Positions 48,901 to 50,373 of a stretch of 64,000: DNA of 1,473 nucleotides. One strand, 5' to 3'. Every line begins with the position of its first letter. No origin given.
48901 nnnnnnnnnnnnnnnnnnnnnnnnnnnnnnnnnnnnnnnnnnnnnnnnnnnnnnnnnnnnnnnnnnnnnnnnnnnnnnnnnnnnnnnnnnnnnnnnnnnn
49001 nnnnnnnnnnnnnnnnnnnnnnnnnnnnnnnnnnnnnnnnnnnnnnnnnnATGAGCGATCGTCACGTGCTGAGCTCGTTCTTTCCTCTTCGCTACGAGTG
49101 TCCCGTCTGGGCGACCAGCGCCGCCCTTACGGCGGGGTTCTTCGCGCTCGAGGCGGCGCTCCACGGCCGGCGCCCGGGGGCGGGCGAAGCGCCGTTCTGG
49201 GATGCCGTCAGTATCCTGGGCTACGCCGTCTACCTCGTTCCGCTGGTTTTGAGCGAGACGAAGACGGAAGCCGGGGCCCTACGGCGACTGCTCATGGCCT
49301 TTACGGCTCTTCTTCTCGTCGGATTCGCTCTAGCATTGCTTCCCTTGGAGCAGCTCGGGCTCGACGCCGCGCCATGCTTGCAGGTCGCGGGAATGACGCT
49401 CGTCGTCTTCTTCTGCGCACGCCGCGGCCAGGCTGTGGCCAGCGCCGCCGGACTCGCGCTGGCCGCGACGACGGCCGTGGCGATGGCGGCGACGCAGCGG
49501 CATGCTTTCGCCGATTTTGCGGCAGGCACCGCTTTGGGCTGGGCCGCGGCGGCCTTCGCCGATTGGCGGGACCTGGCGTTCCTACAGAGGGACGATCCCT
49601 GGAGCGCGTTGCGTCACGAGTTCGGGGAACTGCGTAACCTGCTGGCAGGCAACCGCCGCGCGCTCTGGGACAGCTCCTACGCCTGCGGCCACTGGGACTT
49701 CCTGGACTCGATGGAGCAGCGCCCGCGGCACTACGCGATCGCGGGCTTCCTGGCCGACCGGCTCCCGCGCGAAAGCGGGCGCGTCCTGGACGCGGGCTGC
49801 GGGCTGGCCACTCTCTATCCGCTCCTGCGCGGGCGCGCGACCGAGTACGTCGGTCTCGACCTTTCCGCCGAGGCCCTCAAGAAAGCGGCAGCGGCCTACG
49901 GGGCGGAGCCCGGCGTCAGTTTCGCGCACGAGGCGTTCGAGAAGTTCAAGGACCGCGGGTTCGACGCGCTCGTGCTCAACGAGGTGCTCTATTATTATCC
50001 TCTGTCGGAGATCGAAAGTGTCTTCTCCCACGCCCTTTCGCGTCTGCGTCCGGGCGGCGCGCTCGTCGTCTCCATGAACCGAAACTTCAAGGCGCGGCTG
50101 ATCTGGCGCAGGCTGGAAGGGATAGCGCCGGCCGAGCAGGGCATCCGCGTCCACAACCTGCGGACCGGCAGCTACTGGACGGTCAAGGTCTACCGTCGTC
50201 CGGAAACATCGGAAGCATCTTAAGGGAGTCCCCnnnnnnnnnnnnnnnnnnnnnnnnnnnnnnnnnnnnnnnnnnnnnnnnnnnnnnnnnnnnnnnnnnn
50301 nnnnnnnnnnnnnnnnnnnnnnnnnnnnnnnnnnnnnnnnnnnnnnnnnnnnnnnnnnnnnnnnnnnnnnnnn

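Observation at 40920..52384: Twelve-gene translationally coupled metal-efflux supraoperon with six uncharacterised ORFs between an HME-RND pump and a P1B-ATPase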

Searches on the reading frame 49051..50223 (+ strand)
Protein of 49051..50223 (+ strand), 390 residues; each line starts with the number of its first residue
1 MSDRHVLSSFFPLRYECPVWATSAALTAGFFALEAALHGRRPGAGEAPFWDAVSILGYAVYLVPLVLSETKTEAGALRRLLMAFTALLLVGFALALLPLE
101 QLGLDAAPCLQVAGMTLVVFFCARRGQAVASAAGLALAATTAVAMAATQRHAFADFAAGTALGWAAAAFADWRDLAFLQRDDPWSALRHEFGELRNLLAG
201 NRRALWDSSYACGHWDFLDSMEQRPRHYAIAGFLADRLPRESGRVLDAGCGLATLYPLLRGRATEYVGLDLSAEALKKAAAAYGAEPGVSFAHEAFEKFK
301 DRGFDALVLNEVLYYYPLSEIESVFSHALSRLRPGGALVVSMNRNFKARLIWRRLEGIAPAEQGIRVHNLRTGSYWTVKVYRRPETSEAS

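Call 6: search_protein_families(library=pfam, proteins=[window:49051-50223:+], max_evalue=0.1)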
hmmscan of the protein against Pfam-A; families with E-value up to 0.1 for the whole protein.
window:49051-50223:+ (390 aa): 10 families
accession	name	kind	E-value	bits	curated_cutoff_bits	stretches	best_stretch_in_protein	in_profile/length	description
PF13489.12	Methyltransf_23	-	1e-13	51.8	27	1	226-371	5-148/164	Methyltransferase domain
PF13649.12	Methyltransf_25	-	4e-12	47.1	27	1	245-336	1-97/97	Methyltransferase domain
PF08241.18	Methyltransf_11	-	8.5e-12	46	21.2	1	246-340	1-95/95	Methyltransferase domain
PF08242.18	Methyltransf_12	-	3.7e-11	44.1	30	1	246-338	1-98/98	Methyltransferase domain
PF13847.12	Methyltransf_31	-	6.4e-10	39.3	27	1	242-342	4-111/145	Methyltransferase domain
PF05175.20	MTS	-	2.8e-06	27.5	23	1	233-350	22-148/170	Methyltransferase small domain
PF07021.18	MetW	-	8.7e-05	22.7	21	1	239-313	11-85/193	Methionine biosynthesis protein MetW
PF05401.17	NodS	-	0.00076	19.8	24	1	238-349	40-153/201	Nodulation protein S (NodS)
PF05724.17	TPMT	-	0.0083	16.2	26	1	206-297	6-93/218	Thiopurine S-methyltransferase (TPMT)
PF14300.12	DMP19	-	0.075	14.1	25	0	261-307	41-90/112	DMP19-like protein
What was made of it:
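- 49051..50223 (+): g11: a six-helix membrane domain, divergent PAP2-like, fused to a cytoplasmic class I SAM methyltransferase that is NodS-like. Methyltransferase Pfam hits above cut-off (call 6).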

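Call 7: search_protein_families(library=ncbifam, proteins=[window:49051-50223:+], max_evalue=0.1)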
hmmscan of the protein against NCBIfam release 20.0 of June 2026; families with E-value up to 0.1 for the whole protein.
window:49051-50223:+ (390 aa): 19 families
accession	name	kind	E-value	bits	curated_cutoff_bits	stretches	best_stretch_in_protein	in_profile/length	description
NF043040.1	corrin_prot_MT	hypoth_equivalog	1e-09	38.1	180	1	233-341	33-148/216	corrinoid protein-associated methyltransferase CpaM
NF045667.1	MTase_DVU1556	equivalog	1.7e-09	37.4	155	1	240-341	21-120/213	DVU_1556 family methyltransferase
TIGR01983.1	UbiG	equivalog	2.7e-09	36.7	102.95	1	242-350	50-162/228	bifunctional 2-polyprenyl-6-hydroxyphenol methylase/3-demethylubiquinol 3-O-methyltransferase UbiG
TIGR02021.1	BchM-ChlM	equivalog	8e-08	32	158.9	1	241-333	54-148/218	magnesium protoporphyrin IX methyltransferase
TIGR02081.1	metW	equivalog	1.9e-05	24.3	189.5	1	240-313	12-85/194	methionine biosynthesis protein MetW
NF010703.0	PRK14103.1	equivalog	2.3e-05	24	320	1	219-348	9-132/256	trans-aconitate 2-methyltransferase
TIGR02072.1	BioC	equivalog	3.2e-05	23.9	184.95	1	233-342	26-134/244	malonyl-ACP O-methyltransferase BioC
NF041536.1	ArsM_DUF2284_UU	exception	5.1e-05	21.8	575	1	242-341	77-181/459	arsenite methyltransferase/DUF2284 domain selenoprotein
NF002463.0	PRK01683.1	equivalog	0.0001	22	297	1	239-347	29-135/258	trans-aconitate 2-methyltransferase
NF041537.1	ArsM_AhpD_UU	exception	0.0001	21.2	510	1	244-341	79-181/345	arsenite methyltransferase/AhpD domain selenoprotein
NF041650.1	nod_mtase_NodS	equivalog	0.00011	21.9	300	1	245-349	42-148/190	nodulation methyltransferase NodS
NF007610.0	PRK10258.1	equivalog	0.0011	18.4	342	1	237-305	37-105/251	malonyl-ACP O-methyltransferase BioC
TIGR00740.1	TIGR00740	equivalog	0.0051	16.5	193.3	1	231-351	43-170/239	carboxy-S-adenosyl-L-methionine synthase CmoA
NF008264.0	PRK11036.1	equivalog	0.0062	16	366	1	237-345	40-151/261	tRNA uridine 5-oxyacetic acid(34) methyltransferase CmoM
NF008300.0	PRK11088.1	equivalog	0.0078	15.7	303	1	216-285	60-134/272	23S rRNA (guanine(745)-N(1))-methyltransferase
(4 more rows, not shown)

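Call 8: find_encoding_contigs(protein=window:49051-50223:+, flank=10000, max_places=6)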
Protein window:49051-50223:+ (390 aa): no gene with exactly this product is on record in the collection.
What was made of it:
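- Tried and rejected: Exact-sequence lookup of g11 found nothing (call 8).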

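Call 9: find_homologous_proteins(query=window:49051-50223:+, max_evalue=0.00001)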
Query window:49051-50223:+ (390 aa): 38 proteins with E <= 0.00001 among 8000 candidates.
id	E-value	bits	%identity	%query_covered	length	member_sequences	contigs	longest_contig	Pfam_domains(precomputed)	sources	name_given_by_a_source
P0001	4.3e-255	864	100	100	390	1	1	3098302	PF13847.13,PF13489.13,PF05175.21,PF13649.13,PF08241.19,PF08242.19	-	-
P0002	7.9e-226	768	89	100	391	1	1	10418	PF13847.13,PF13489.13,PF05175.21,PF13649.13,PF08241.19,PF08242.19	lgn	-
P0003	1.2e-207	708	82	100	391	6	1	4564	PF13847.13,PF13489.13,PF05175.21,PF13649.13,PF08241.19,PF08242.19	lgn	-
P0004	1.8e-205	701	81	99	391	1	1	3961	PF13847.13,PF13489.13,PF05175.21,PF13649.13,PF08241.19,PF08242.19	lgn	-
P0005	4.5e-203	693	80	98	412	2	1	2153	PF13847.13,PF13489.13,PF05175.21,PF13649.13,PF08241.19,PF08242.19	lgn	-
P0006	1.3e-202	691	82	99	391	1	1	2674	PF13847.13,PF13489.13,PF05175.21,PF13649.13,PF08241.19,PF08242.19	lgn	-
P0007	1.6e-202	691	81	99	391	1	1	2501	PF07021.19,PF13847.13,PF13489.13,PF05175.21,PF13649.13,PF08241.19,PF08242.19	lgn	-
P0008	1.3e-199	681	79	99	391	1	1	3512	PF13847.13,PF13489.13,PF05175.21,PF13649.13,PF08241.19,PF08242.19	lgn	-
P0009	1.6e-199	681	79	100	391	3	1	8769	PF13847.13,PF13489.13,PF05175.21,PF13649.13,PF08241.19,PF08242.19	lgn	-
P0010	1.3e-198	678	80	98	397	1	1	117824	PF13847.13,PF13489.13,PF05175.21,PF13649.13,PF08241.19,PF08242.19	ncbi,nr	ncbi:MAG: class I SAM-dependent methyltransferase [Elusimicrobiota bacterium]|nr:class I SAM-depende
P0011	1.2e-197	675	80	98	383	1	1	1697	PF13847.13,PF13489.13,PF13649.13,PF08241.19,PF08242.19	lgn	-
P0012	4.0e-197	673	78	99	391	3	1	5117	PF13847.13,PF13489.13,PF05175.21,PF13649.13,PF08241.19,PF08242.19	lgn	-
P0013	8.9e-191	652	75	100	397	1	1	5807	PF13847.13,PF13489.13,PF05175.21,PF13649.13,PF08241.19,PF08242.19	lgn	-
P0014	3.0e-186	637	74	99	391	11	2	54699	PF13847.13,PF13489.13,PF13649.13,PF08241.19,PF08242.19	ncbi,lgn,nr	ncbi:MAG: class I SAM-dependent methyltransferase [Elusimicrobiota bacterium]|nr:class I SAM-depende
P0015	1.1e-185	635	76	99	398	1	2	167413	PF07021.19,PF13847.13,PF13489.13,PF05175.21,PF13649.13,PF08241.19,PF08242.19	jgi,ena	-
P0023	3.2e-168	578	67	99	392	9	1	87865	PF13847.13,PF13489.13,PF05175.21,PF13649.13,PF08241.19,PF08242.19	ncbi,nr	ncbi:MAG: class I SAM-dependent methyltransferase [Elusimicrobiota bacterium]|nr:class I SAM-depende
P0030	2.5e-95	338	47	97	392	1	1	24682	PF07021.19,PF13847.13,PF13489.13,PF02353.27,PF05175.21,PF13649.13,PF08241.19,PF08242.19,PF05401.17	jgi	jgi:hypothetical protein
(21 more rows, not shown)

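Call 10: find_encoding_contigs(protein=P0010, flank=10000, max_places=2)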
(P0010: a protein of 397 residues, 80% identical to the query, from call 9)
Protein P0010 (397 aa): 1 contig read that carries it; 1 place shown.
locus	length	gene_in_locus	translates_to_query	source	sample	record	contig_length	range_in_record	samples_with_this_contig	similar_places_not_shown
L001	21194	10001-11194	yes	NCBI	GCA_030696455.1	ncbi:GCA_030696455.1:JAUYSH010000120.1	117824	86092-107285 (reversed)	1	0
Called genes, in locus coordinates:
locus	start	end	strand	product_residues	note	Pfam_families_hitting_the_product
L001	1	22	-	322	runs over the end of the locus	PF00106:adh_short (weak), PF12241:Enoyl_reductase, PF00106:adh_short (weak), PF13561:adh_short_C2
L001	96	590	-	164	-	-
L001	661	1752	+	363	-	PF00199:Catalase (weak)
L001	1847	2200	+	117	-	-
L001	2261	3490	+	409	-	PF02321:OEP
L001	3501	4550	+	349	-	PF19335:HMBD, PF25944:Beta-barrel_RND (weak), PF25954:Beta-barrel_RND_2, PF25975:CzcB_C (weak)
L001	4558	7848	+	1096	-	PF00873:ACR_tran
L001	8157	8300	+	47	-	-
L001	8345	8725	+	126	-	-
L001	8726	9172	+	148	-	PF09990:DUF2231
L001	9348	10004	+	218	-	-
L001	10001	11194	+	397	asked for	PF05175:MTS (faint), PF13489:Methyltransf_23, PF08241:Methyltransf_11, PF08242:Methyltransf_12, PF13649:Methyltransf_25, PF13847:Methyltransf_31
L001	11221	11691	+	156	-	PF00578:AhpC-TSA, PF08534:Redoxin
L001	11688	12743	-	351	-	PF08392:FAE1_CUT1_RppA, PF00195:Chal_sti_synt_N, PF08545:ACP_syn_III (weak), PF02797:Chal_sti_synt_C, PF08541:ACP_syn_III_C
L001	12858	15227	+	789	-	PF04945:YHS, PF19335:HMBD, PF00122:E1-E2_ATPase, PF00702:Hydrolase, PF08282:Hydrolase_3 (faint)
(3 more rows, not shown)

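Call 11: find_encoding_contigs(protein=P0023, flank=10000, max_places=2)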
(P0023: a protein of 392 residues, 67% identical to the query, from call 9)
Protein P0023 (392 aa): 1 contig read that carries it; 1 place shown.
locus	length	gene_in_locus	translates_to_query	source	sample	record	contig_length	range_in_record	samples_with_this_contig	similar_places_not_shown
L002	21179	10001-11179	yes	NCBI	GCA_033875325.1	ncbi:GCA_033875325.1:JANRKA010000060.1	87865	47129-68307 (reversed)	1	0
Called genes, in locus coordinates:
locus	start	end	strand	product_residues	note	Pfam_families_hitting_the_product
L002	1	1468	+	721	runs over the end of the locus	PF00122:E1-E2_ATPase, PF00702:Hydrolase, PF12710:HAD (weak)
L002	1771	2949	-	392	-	PF01266:DAO (faint), PF01494:FAD_binding_3, PF13450:NAD_binding_8 (weak)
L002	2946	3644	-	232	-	PF13489:Methyltransf_23, PF13847:Methyltransf_31, PF08241:Methyltransf_11, PF08242:Methyltransf_12, PF13649:Methyltransf_25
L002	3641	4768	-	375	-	PF00195:Chal_sti_synt_N, PF08392:FAE1_CUT1_RppA, PF02797:Chal_sti_synt_C, PF08541:ACP_syn_III_C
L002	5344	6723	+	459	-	PF02321:OEP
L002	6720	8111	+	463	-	PF07732:Cu-oxidase_3, PF07731:Cu-oxidase_2, PF19335:HMBD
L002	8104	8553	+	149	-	-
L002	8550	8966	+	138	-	PF09990:DUF2231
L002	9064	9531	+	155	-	-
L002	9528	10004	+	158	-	PF08332:CaMKII_AD (faint), PF13474:SnoaL_3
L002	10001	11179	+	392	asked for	PF05175:MTS (weak), PF13489:Methyltransf_23, PF13847:Methyltransf_31, PF08241:Methyltransf_11, PF08242:Methyltransf_12, PF13649:Methyltransf_25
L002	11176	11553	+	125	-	-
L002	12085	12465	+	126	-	-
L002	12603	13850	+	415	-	PF02321:OEP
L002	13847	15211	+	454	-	PF19335:HMBD, PF25944:Beta-barrel_RND (faint), PF25954:Beta-barrel_RND_2, PF25975:CzcB_C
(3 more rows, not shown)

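Call 12: find_encoding_contigs(protein=P0030, flank=10000, max_places=2)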
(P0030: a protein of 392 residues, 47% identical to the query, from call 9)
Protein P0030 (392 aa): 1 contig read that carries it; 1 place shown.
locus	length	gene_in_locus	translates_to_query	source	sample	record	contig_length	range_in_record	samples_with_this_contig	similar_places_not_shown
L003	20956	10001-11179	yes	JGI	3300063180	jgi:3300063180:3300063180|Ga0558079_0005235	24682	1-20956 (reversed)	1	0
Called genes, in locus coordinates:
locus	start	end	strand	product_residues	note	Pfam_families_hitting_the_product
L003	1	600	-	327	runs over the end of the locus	PF00589:Phage_integrase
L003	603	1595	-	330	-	PF13814:Replic_Relax (weak)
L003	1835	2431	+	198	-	PF04542:Sigma70_r2, PF08281:Sigma70_r4_2, PF04545:Sigma70_r4 (faint)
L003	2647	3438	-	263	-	PF06727:DUF1207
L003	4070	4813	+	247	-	-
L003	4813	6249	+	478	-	PF02321:OEP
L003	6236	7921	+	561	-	PF07732:Cu-oxidase_3, PF00394:Cu-oxidase, PF07731:Cu-oxidase_2, PF19335:HMBD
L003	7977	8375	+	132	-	-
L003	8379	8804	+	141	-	PF09990:DUF2231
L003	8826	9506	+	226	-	-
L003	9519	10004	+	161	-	PF08332:CaMKII_AD (weak), PF13474:SnoaL_3, PF14534:DUF4440 (weak)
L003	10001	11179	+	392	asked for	PF05401:NodS, PF13489:Methyltransf_23, PF05175:MTS, PF07021:MetW, PF13847:Methyltransf_31, PF08241:Methyltransf_11, PF08242:Methyltransf_12, PF13649:Methyltransf_25, +1 more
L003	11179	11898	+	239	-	-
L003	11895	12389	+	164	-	-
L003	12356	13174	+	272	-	PF01209:Ubie_methyltran, PF01135:PCMT (weak), PF13489:Methyltransf_23 (weak), PF13847:Methyltransf_31, PF08241:Methyltransf_11, PF08242:Methyltransf_12, PF13649:Methyltransf_25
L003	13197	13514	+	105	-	-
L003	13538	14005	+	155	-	-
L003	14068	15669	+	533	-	PF01734:Patatin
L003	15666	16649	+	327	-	PF03706:LPG_synthase_TM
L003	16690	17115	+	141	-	-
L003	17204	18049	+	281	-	PF01183:Glyco_hydro_25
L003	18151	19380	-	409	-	PF00082:Peptidase_S8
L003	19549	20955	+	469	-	?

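Call 13: find_encoding_contigs(protein=P0015, flank=10000, max_places=2)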
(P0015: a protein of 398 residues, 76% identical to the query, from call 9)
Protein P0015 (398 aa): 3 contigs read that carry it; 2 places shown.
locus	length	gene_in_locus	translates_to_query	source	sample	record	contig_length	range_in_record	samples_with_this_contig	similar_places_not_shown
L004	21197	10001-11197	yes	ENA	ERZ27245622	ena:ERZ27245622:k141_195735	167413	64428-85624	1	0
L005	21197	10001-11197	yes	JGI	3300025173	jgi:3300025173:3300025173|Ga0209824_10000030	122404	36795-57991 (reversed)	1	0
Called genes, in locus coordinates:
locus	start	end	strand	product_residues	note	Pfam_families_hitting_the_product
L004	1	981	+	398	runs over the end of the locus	-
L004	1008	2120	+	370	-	PF01544:CorA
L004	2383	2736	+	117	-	-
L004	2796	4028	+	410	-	PF02321:OEP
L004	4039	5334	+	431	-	PF19335:HMBD, PF25954:Beta-barrel_RND_2, PF25975:CzcB_C (weak), PF25989:YknX_C (faint)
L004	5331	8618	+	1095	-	PF00873:ACR_tran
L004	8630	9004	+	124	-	-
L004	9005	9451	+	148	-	PF09990:DUF2231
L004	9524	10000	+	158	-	PF08332:CaMKII_AD (weak), PF13474:SnoaL_3, PF14534:DUF4440 (weak)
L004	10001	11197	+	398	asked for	PF05175:MTS, PF13489:Methyltransf_23, PF07021:MetW (weak), PF13847:Methyltransf_31, PF08241:Methyltransf_11, PF08242:Methyltransf_12, PF13649:Methyltransf_25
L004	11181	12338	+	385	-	PF05401:NodS, PF13489:Methyltransf_23, PF03291:mRNA_G-N7_MeTrfase (weak), PF13847:Methyltransf_31, PF08241:Methyltransf_11, PF08242:Methyltransf_12, PF13649:Methyltransf_25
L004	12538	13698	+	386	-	PF00195:Chal_sti_synt_N, PF08392:FAE1_CUT1_RppA, PF02797:Chal_sti_synt_C, PF08541:ACP_syn_III_C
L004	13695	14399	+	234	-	PF13489:Methyltransf_23, PF13847:Methyltransf_31, PF08241:Methyltransf_11, PF08242:Methyltransf_12, PF13649:Methyltransf_25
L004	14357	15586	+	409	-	PF01266:DAO, PF01494:FAD_binding_3, PF04820:Trp_halogenase (faint), PF05834:Lycopene_cycl (faint), PF07992:Pyr_redox_2 (faint), PF13450:NAD_binding_8 (weak)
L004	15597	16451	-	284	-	PF01435:Peptidase_M48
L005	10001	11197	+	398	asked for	PF05175:MTS, PF13489:Methyltransf_23, PF07021:MetW (weak), PF13847:Methyltransf_31, PF08241:Methyltransf_11, PF08242:Methyltransf_12, PF13649:Methyltransf_25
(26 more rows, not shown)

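Call 14: find_encoding_contigs(protein=P0014, flank=10000, max_places=2)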
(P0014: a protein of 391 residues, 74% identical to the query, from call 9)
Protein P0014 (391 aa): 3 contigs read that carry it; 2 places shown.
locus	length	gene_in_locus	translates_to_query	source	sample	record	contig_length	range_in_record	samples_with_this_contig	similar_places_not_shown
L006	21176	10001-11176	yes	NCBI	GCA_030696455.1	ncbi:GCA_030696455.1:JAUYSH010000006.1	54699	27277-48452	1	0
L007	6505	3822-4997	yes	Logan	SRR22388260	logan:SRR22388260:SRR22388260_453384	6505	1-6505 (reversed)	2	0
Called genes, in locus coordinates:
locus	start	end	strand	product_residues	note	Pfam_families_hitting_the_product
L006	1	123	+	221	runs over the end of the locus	PF13795:HupE_UreJ_2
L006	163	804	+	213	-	-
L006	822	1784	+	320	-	PF01545:Cation_efflux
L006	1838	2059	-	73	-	PF13560:HTH_31, PF01381:HTH_3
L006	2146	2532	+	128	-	PF00072:Response_reg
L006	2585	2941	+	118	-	-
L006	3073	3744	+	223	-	-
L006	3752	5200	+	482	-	PF02321:OEP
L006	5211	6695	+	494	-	PF07732:Cu-oxidase_3, PF00394:Cu-oxidase (weak), PF07731:Cu-oxidase_2, PF19335:HMBD (weak)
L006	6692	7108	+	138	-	-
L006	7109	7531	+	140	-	PF09990:DUF2231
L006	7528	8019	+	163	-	PF13474:SnoaL_3, PF14534:DUF4440 (weak)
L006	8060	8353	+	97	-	-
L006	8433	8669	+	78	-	-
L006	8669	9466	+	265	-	-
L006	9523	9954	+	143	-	PF13115:YtkA (weak)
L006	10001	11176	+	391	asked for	PF13489:Methyltransf_23, PF13649:Methyltransf_25, PF13847:Methyltransf_31, PF08241:Methyltransf_11, PF08242:Methyltransf_12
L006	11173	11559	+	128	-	-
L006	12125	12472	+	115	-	-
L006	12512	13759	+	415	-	PF02321:OEP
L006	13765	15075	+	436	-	PF19335:HMBD, PF25944:Beta-barrel_RND (weak), PF25954:Beta-barrel_RND_2, PF25975:CzcB_C (weak)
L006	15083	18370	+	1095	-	PF00873:ACR_tran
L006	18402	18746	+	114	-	-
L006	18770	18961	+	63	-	-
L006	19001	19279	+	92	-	-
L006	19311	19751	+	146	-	-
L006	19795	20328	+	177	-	-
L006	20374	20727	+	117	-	PF00403:HMA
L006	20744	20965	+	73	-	PF10006:DUF2249 (weak)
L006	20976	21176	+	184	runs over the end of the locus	-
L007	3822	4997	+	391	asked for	PF13489:Methyltransf_23, PF13649:Methyltransf_25, PF13847:Methyltransf_31, PF08241:Methyltransf_11, PF08242:Methyltransf_12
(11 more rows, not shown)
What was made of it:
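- g11 elsewhere accompanies copper systems rather than zinc systems (calls 10-14). Genomic association with metal clusters is frequent (calls 10-14).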

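Call 15: find_encoding_contigs(protein=P0002, flank=10000, max_places=2)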
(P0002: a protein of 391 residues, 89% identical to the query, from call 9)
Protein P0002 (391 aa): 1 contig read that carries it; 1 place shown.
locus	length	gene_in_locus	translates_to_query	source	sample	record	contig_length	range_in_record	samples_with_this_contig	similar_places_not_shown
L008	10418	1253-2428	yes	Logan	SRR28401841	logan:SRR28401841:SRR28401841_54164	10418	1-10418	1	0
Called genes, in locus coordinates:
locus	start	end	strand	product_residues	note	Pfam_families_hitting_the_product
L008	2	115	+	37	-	?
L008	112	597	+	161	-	PF13474:SnoaL_3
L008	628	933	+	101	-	-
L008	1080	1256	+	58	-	-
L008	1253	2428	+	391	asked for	PF05175:MTS (weak), PF13489:Methyltransf_23, PF13649:Methyltransf_25, PF13847:Methyltransf_31, PF08241:Methyltransf_11, PF08242:Methyltransf_12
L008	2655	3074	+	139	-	-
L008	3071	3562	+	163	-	-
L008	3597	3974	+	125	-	-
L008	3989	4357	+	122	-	-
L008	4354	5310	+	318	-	PF00291:PALP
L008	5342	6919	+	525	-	PF01734:Patatin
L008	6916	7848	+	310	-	PF00892:EamA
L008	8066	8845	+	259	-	PF02424:ApbE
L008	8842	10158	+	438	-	-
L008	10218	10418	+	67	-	?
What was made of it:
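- In the seventh, the 10.4-kb contig L008, no transporter gene is seen (call 15).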

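Call 47: predict_structure(alignment_id=A4)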
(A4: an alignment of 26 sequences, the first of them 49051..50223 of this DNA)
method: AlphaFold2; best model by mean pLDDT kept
length: 390 residues; sequences in the alignment: 26
mean_pLDDT: 79.4   pTM: 0.61
mean pLDDT of the five models: 79.4, 78.8, 78.5, 77.3, 76.3
residues with pLDDT >= 90: 98; 70-90: 199; 50-70: 83; < 50: 10
segments of 3 or more residues with pLDDT < 50: 1-4, 42-44, 388-390
pLDDT, mean of each block of 10 residues (from residue 1): 48 62 82 77 61 78 66 75 88 75 67 90 85 86 78 83 91 74 68 67 60 59 85 87 88 88 91 86 92 88 92 85 92 94 81 89 88 83 68
secondary structure, 60 per line:
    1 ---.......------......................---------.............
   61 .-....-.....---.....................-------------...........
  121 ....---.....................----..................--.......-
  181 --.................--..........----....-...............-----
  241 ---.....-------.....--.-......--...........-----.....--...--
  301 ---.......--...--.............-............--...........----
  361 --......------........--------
elements in order: H4-10 H17-38 H48-61 H63-66 H68-72 H76-96 H110-124 H128-148 H153-170 H173-179 H183-199 H202-211 H216-219 H221-235 E244-248 H256-259 E265-270 H273-283 E289-293 E304-310 H318-330 E332-343 H346-356 E363-368 E375-382
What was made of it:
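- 49051..50223 (+): AF2 pLDDT 79 (call 47).
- By the AF2 helix map, and because the methyltransferase must be cytoplasmic, all of them lie near periplasmic helix ends (call 47; the topology is my inference).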
